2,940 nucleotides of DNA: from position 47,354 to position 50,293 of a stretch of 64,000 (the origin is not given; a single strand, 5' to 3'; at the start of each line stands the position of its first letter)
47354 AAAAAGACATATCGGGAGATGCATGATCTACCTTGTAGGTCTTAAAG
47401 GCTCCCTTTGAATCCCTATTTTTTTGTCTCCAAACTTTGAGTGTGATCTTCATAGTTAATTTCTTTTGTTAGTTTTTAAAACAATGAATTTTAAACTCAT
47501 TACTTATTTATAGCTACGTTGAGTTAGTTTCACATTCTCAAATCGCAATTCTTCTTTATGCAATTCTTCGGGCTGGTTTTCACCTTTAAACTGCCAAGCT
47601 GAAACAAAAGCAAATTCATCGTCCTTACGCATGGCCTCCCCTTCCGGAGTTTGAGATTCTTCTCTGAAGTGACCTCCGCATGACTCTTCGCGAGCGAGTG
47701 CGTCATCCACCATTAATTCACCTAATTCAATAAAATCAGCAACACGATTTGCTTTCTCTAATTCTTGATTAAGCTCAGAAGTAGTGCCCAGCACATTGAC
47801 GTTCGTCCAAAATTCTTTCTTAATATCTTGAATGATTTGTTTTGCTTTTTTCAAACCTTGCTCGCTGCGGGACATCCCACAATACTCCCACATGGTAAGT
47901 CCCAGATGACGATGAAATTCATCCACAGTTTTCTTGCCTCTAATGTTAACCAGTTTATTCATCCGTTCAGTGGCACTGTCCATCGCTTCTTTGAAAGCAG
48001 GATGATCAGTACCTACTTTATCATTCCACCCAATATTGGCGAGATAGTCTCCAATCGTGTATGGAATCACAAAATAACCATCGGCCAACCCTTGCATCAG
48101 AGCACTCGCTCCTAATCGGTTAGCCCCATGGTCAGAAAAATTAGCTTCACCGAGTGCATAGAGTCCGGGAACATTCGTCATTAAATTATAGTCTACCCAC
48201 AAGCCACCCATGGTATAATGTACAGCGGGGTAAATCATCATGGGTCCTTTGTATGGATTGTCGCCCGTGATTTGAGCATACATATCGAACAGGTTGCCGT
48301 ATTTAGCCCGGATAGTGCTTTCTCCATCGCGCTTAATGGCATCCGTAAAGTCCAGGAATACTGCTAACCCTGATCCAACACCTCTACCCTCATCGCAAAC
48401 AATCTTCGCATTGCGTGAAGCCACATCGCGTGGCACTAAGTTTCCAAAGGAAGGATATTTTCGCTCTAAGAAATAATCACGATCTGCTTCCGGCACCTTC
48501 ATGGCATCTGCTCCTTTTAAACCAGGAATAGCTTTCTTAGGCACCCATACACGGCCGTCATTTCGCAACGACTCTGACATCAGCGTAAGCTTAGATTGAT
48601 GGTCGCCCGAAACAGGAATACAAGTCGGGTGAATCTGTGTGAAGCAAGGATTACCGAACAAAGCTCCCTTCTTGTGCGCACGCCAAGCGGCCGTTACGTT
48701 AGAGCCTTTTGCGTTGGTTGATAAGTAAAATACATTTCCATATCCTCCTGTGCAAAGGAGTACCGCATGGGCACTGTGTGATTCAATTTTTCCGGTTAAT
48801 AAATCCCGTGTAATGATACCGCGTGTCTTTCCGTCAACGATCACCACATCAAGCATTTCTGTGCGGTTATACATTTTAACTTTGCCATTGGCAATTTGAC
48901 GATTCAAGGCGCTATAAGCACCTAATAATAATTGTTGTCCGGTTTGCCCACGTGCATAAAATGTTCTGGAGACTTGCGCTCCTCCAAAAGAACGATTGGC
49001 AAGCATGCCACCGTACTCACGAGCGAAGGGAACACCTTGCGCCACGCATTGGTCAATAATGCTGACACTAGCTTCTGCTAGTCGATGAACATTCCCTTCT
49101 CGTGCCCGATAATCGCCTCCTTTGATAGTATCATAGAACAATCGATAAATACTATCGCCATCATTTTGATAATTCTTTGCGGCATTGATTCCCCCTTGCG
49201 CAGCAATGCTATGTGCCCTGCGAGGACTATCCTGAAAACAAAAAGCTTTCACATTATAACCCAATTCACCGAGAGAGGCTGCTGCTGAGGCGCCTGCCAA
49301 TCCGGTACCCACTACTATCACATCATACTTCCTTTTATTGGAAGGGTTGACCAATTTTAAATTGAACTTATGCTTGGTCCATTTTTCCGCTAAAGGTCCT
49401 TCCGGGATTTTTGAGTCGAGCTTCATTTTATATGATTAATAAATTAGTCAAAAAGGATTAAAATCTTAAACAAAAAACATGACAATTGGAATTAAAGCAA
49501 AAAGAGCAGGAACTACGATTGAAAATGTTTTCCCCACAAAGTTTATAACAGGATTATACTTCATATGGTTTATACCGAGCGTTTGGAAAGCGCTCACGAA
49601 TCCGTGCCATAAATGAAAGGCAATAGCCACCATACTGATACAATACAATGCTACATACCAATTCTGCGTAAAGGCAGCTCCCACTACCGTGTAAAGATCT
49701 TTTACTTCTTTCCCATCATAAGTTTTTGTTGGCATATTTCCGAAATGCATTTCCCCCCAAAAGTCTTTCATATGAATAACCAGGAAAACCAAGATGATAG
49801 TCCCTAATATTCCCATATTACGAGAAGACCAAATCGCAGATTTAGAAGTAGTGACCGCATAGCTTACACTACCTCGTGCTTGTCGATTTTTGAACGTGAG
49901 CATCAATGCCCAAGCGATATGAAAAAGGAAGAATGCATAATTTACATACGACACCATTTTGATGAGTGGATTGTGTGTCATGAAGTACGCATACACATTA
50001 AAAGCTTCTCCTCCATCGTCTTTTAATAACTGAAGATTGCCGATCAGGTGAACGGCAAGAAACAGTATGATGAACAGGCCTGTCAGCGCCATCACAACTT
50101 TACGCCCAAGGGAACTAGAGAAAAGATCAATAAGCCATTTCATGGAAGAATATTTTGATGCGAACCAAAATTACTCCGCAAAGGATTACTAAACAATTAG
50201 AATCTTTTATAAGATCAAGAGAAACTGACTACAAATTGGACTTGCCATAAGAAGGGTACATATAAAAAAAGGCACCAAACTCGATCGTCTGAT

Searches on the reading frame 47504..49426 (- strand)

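Call 14: search_protein_families(library=pfam, proteins=[window:47504-49426:-])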
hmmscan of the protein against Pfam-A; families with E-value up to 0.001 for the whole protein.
window:47504-49426:- (640 aa): 5 families
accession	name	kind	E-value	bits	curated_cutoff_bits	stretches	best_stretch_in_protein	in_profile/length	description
PF00890.30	FAD_binding_2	-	4.1e-50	171.6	20.4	1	35-443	1-414/414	FAD binding domain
PF02910.25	Succ_DH_flav_C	-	1e-34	119.7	20.8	1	505-639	1-130/130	Fumarate reductase flavoprotein C-term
PF01266.30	DAO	-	1.5e-07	31.7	27.9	1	35-233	1-209/353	FAD dependent oxidoreductase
PF07992.20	Pyr_redox_2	-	5.3e-06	26.5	26.1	0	34-233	1-114/291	Pyridine nucleotide-disulphide oxidoreductase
PF03486.20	HI0933_like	-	0.00043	20.2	50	0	35-86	2-53/244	HI0933-like protein Rossmann domain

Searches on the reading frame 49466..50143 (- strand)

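Call 14: search_protein_families(library=pfam, proteins=[window:49466-50143:-])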
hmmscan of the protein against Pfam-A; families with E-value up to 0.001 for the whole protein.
window:49466-50143:- (225 aa): 1 family
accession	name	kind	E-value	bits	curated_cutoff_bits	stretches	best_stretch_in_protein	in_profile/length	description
PF07666.16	MpPF26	-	0.00056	20.4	37.2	1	64-128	11-74/75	M penetrans paralogue family 26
